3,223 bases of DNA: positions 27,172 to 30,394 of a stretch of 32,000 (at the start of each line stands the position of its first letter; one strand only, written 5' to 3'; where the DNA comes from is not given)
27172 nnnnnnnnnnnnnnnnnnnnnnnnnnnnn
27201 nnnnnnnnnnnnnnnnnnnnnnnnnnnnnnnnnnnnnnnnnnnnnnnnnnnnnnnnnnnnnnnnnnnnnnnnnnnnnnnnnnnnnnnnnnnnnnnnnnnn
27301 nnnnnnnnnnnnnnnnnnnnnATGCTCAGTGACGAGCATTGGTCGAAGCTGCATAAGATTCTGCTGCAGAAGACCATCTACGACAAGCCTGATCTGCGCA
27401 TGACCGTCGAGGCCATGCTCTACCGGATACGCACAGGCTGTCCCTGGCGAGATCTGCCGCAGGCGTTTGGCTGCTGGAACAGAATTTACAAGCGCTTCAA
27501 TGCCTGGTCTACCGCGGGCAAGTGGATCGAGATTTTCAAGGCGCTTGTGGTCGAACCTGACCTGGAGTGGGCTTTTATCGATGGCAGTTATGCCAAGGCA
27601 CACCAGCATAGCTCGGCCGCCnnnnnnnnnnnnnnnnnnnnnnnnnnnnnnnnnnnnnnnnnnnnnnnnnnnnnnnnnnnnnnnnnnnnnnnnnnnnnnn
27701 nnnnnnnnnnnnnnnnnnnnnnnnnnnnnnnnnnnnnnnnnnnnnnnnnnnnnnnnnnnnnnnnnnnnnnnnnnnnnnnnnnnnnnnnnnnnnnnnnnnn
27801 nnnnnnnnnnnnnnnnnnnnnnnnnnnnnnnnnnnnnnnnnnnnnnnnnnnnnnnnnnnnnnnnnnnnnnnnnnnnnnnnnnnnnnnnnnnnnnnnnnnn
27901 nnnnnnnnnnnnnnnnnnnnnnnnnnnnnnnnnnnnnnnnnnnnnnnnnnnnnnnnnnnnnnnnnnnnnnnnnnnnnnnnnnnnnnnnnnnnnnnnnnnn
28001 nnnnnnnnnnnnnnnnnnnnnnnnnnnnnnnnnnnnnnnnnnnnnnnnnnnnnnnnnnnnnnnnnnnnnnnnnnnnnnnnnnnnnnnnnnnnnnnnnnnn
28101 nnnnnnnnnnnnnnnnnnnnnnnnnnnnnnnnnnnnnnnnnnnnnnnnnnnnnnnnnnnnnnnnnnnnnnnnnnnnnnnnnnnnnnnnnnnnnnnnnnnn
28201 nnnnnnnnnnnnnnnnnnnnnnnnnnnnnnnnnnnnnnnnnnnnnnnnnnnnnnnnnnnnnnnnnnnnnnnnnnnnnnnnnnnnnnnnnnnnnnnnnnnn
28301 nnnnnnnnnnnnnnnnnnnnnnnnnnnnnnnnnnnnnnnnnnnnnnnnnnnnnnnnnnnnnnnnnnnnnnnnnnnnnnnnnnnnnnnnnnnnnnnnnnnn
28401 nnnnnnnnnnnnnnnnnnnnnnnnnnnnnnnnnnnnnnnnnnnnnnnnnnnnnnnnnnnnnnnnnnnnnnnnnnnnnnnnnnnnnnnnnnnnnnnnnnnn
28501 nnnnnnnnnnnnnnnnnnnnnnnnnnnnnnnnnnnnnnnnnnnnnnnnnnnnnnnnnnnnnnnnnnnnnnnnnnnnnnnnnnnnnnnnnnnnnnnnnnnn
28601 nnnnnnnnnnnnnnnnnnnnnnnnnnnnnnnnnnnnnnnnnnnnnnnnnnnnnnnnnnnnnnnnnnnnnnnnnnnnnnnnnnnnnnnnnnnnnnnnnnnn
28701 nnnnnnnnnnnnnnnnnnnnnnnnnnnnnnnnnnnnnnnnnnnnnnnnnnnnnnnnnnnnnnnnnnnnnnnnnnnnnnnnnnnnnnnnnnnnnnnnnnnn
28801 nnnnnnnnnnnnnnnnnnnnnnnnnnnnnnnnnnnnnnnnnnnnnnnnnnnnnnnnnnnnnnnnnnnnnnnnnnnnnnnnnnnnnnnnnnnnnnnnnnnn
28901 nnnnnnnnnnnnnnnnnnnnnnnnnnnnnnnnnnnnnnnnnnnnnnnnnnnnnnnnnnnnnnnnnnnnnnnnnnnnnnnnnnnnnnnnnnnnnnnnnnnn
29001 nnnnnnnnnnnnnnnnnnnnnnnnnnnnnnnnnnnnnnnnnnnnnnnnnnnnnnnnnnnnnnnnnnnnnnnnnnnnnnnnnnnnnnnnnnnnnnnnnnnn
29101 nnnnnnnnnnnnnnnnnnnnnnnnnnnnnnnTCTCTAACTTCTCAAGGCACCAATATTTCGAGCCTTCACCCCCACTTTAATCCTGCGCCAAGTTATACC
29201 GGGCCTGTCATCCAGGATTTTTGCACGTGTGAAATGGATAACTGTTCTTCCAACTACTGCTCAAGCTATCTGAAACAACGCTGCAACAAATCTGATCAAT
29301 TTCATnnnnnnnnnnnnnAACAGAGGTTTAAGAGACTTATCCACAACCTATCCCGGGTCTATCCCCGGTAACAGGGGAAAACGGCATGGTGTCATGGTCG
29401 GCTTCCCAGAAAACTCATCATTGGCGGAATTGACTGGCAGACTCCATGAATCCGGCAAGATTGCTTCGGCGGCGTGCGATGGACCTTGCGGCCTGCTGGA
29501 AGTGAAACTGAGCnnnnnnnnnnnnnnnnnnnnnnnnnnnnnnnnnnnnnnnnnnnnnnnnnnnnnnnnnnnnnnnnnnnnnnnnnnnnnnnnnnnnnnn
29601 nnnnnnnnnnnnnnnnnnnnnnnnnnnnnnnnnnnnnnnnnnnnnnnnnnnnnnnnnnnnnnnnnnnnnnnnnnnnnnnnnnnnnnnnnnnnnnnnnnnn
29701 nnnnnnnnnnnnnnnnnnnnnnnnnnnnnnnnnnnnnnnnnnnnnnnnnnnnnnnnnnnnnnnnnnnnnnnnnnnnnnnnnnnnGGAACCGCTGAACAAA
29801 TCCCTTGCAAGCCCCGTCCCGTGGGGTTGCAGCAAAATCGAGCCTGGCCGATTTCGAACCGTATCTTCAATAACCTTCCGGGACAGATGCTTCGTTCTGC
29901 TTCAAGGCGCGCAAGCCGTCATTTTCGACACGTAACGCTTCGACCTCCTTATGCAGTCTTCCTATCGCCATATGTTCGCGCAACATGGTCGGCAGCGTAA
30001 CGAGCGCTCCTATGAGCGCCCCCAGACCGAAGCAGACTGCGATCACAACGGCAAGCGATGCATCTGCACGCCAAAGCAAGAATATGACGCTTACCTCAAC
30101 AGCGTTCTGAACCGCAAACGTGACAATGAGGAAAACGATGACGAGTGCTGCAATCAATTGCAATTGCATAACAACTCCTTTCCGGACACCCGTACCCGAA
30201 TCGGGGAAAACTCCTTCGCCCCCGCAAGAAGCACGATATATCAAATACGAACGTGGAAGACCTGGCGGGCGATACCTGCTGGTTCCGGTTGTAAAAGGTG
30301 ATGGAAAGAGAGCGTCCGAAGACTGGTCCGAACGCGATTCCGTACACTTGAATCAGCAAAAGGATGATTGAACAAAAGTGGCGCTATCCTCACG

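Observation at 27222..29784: IS ends without an IS: 16-bp perfect inverted repeats plus CTAG flanks enclose a 2.56-kb cargo mosaic that includes an Rhs toxin tip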

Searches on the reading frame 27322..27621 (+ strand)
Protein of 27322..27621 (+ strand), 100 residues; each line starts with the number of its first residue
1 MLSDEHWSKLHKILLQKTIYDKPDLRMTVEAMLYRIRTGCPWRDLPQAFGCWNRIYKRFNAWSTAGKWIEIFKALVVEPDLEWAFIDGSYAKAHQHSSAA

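Call 7: search_protein_families(library=pfam, proteins=[window:27322-27621:+], max_evalue=0.01)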
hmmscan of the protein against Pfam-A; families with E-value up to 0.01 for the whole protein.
window:27322-27621:+ (100 aa): 1 family
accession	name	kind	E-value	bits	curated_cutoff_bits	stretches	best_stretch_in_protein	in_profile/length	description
PF13340.11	DUF4096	-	1.4e-22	80.2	34.3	1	2-72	1-76/76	Putative transposase of IS4/5 family (DUF4096)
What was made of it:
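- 27242..27621 (+): Left body of the IS (about nt 18-396 of an 852-bp element). It contains a leader hairpin (27265-27312), the original ATG (27314), a 4-nt frameshifting deletion after codon 3-4, and about 100 codons of the transposase N-terminal DUF4096 domain. Pfam in call 7.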

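Call 11: find_homologous_proteins(query=window:27322-27621:+)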
Query window:27322-27621:+ (100 aa): 298 proteins with E <= 0.001 among 299 candidates; the best 120 are listed.
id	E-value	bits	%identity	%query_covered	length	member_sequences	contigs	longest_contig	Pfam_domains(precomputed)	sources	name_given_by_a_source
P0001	2.4e-64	232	99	100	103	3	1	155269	PF13340.12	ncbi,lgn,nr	ncbi:Transposase [Nitrosospira multiformis]|nr:Transposase [Nitrosospira multiformis]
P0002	1.5e-61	223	94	100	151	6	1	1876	PF13340.12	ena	-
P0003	1.5e-52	194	80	100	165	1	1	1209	PF13340.12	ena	-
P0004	6.4e-52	192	80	100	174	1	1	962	PF13340.12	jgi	-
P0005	1.5e-49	184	76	100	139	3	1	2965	PF13340.12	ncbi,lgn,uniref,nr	ncbi:transposase [Azomonas macrocytogenes]|uniref:Transposase n=1 Tax=Azomonas macrocytogenes TaxID=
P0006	4.9e-49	183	75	100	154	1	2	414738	PF13340.12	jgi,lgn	-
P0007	4.9e-49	183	74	100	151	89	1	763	PF13340.12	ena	-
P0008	7.1e-49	182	77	100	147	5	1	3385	PF13340.12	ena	-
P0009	1.7e-48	181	78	100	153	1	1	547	PF13340.12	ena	-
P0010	2.8e-48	180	76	100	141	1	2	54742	PF13340.12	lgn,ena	-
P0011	3.2e-48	180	76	100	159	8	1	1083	PF01609.28,PF13340.12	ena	-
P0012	1.1e-47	178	74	100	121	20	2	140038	PF13340.12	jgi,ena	-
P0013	1.4e-47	178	75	100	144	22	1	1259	PF13340.12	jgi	jgi:transposase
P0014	2.1e-47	177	76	100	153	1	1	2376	PF13340.12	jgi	-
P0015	2.2e-47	177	75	99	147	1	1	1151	PF13340.12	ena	-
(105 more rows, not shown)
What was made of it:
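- The closest named nitrifier proteins are about 70% identical (call 11).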

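Call 16: find_encoding_contigs(protein=P0001, flank=6000, max_places=10)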
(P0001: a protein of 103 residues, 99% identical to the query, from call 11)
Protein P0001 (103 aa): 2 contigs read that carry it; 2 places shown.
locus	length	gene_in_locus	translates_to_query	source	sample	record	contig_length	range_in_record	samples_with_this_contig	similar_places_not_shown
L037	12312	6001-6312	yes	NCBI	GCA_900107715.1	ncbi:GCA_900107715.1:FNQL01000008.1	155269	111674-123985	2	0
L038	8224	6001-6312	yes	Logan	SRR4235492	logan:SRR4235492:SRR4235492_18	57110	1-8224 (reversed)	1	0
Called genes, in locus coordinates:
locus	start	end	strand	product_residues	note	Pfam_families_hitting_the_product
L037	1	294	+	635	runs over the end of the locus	PF13667:ThiC-associated, PF01964:ThiC_Rad_SAM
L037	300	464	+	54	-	-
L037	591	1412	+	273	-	PF02673:BacA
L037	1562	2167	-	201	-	PF00581:Rhodanese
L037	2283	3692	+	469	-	PF03951:Gln-synt_N, PF00120:Gln-synt_C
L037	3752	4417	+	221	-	-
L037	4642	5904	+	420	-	PF07399:Na_H_antiport_3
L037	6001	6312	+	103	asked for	PF13340:DUF4096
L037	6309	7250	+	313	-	PF03527:RHS (faint), PF05593:RHS_repeat (faint), PF25023:TEN_YD-shell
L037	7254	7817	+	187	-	-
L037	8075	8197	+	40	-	-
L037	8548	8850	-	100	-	PF06305:LapA_dom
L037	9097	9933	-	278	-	PF00768:Peptidase_S11, PF13354:Beta-lactamase2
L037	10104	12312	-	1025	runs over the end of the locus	PF00072:Response_reg, PF08447:PAS_3, PF01590:GAF, PF13492:GAF_3 (faint), PF13185:GAF_2, PF00990:GGDEF, PF00563:EAL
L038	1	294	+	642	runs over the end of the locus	PF13667:ThiC-associated, PF01964:ThiC_Rad_SAM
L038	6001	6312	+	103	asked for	PF13340:DUF4096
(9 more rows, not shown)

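Call 17: find_encoding_contigs(protein=P0002, flank=3000, max_places=10)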
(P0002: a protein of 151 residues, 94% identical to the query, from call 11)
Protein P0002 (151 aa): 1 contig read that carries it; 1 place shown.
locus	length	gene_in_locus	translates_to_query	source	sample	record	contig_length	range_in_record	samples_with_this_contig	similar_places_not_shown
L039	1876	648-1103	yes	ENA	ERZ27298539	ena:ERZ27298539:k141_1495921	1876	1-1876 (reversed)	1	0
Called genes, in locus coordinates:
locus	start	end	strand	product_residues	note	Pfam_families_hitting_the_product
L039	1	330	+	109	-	?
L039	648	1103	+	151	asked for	PF13340:DUF4096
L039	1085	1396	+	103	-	PF01609:DDE_Tnp_1, PF13359:DDE_Tnp_4, PF13586:DDE_Tnp_1_2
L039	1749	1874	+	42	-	?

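Call 59: search_protein_families(library=pfam, proteins=[L039:648-1100:+, L039:1085-1393:+], max_evalue=0.1)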
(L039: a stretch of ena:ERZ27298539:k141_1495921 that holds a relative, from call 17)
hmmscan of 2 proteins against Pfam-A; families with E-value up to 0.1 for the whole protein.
L039:648-1100:+ (151 aa): 1 family
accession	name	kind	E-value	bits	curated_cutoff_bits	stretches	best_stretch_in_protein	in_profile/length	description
PF13340.11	DUF4096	-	8.4e-23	80.9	34.3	1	6-76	1-76/76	Putative transposase of IS4/5 family (DUF4096)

L039:1085-1393:+ (103 aa): 5 families
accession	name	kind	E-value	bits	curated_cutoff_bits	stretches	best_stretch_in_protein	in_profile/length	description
PF01609.27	DDE_Tnp_1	-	1.3e-11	45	23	1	3-99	65-199/200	Transposase DDE domain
PF13586.12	DDE_Tnp_1_2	-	9.8e-11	42.4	29.2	1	17-101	2-85/86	Transposase DDE domain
PF13359.12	DDE_Tnp_4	-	7.6e-08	32.6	24.8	1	11-97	73-155/158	DDE superfamily endonuclease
PF13612.12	DDE_Tnp_1_3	-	0.00046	20.6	27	1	14-76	83-146/155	Transposase DDE domain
PF12347.13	HJURP_C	-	0.029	14.5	22.7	1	72-91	21-40/60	Holliday junction regulator protein family C-terminal repeat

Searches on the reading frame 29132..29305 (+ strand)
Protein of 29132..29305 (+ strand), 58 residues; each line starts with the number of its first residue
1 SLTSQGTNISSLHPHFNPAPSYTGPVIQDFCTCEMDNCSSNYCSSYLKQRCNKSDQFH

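Call 43: search_protein_families(library=pfam, proteins=[window:29132-29305:+], max_evalue=1)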
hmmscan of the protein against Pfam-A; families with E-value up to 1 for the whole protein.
seq(58 aa): 0 families

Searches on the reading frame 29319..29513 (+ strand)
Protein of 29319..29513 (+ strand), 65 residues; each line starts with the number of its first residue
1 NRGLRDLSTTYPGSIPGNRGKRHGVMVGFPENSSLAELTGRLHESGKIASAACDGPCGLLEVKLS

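Call 43: search_protein_families(library=pfam, proteins=[window:29319-29513:+], max_evalue=1)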
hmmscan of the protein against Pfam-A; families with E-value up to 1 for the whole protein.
seq(65 aa): 0 families
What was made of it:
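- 29133..29513 (.): Unassigned 381-bp filler with no recognisable gene. No Pfam hit in any frame (call 43).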

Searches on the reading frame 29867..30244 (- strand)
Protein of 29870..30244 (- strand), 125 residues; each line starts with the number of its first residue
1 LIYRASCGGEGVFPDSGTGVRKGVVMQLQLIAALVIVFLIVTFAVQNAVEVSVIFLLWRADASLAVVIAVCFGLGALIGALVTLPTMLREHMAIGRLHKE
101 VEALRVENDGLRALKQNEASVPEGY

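Call 7: search_protein_families(library=pfam, proteins=[window:29870-30244:-], max_evalue=0.01)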
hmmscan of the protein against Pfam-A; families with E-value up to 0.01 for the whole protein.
window:29870-30244:- (125 aa): 1 family
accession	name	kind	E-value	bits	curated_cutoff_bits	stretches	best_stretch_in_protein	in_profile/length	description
PF06305.16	LapA_dom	-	2.5e-18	66.2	28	1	46-108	1-63/64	Lipopolysaccharide assembly protein A domain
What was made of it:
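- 29867..30169 (-): Flanking host gene: LapA-domain membrane protein, convergent with the antiporter gene. PF06305 (call 7).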

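Call 32: find_encoding_contigs(protein=window:29867-30169:-, flank=6000, max_places=10)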
Protein window:29867-30169:- (100 aa): 6 contigs read that carry it; 5 places shown.
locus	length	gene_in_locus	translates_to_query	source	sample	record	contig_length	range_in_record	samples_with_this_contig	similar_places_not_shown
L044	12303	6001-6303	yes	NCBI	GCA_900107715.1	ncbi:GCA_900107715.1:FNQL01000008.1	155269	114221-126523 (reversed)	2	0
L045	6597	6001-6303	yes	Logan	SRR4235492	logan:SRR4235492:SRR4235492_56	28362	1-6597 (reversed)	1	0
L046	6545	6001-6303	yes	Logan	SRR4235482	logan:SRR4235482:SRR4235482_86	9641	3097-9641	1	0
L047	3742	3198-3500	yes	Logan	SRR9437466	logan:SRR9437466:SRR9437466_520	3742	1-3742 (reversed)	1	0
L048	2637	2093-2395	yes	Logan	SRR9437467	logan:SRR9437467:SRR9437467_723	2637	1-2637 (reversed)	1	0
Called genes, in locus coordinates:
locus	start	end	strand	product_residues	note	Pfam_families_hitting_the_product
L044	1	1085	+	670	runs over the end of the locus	PF00989:PAS (faint), PF13426:PAS_9 (faint), PF08448:PAS_4, PF08447:PAS_3, PF13188:PAS_8 (weak), PF00512:HisKA, PF02518:HATPase_c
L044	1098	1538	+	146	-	PF00072:Response_reg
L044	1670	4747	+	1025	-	PF00072:Response_reg, PF08447:PAS_3, PF01590:GAF, PF13492:GAF_3 (faint), PF13185:GAF_2, PF00990:GGDEF, PF00563:EAL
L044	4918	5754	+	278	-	PF00768:Peptidase_S11, PF13354:Beta-lactamase2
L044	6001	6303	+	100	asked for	PF06305:LapA_dom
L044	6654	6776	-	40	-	-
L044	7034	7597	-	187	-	-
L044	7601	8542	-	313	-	PF03527:RHS (faint), PF05593:RHS_repeat (faint), PF25023:TEN_YD-shell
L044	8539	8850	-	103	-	PF13340:DUF4096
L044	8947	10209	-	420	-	PF07399:Na_H_antiport_3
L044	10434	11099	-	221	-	-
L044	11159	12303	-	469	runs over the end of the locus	PF03951:Gln-synt_N, PF00120:Gln-synt_C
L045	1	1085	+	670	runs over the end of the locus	PF00989:PAS (faint), PF13426:PAS_9 (faint), PF08448:PAS_4, PF08447:PAS_3, PF13188:PAS_8 (weak), PF00512:HisKA, PF02518:HATPase_c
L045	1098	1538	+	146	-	PF00072:Response_reg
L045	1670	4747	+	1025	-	PF00072:Response_reg, PF08447:PAS_3, PF01590:GAF, PF13492:GAF_3 (faint), PF13185:GAF_2, PF00990:GGDEF, PF00563:EAL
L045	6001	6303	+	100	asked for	PF06305:LapA_dom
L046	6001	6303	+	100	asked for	PF06305:LapA_dom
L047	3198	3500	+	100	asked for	PF06305:LapA_dom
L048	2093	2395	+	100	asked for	PF06305:LapA_dom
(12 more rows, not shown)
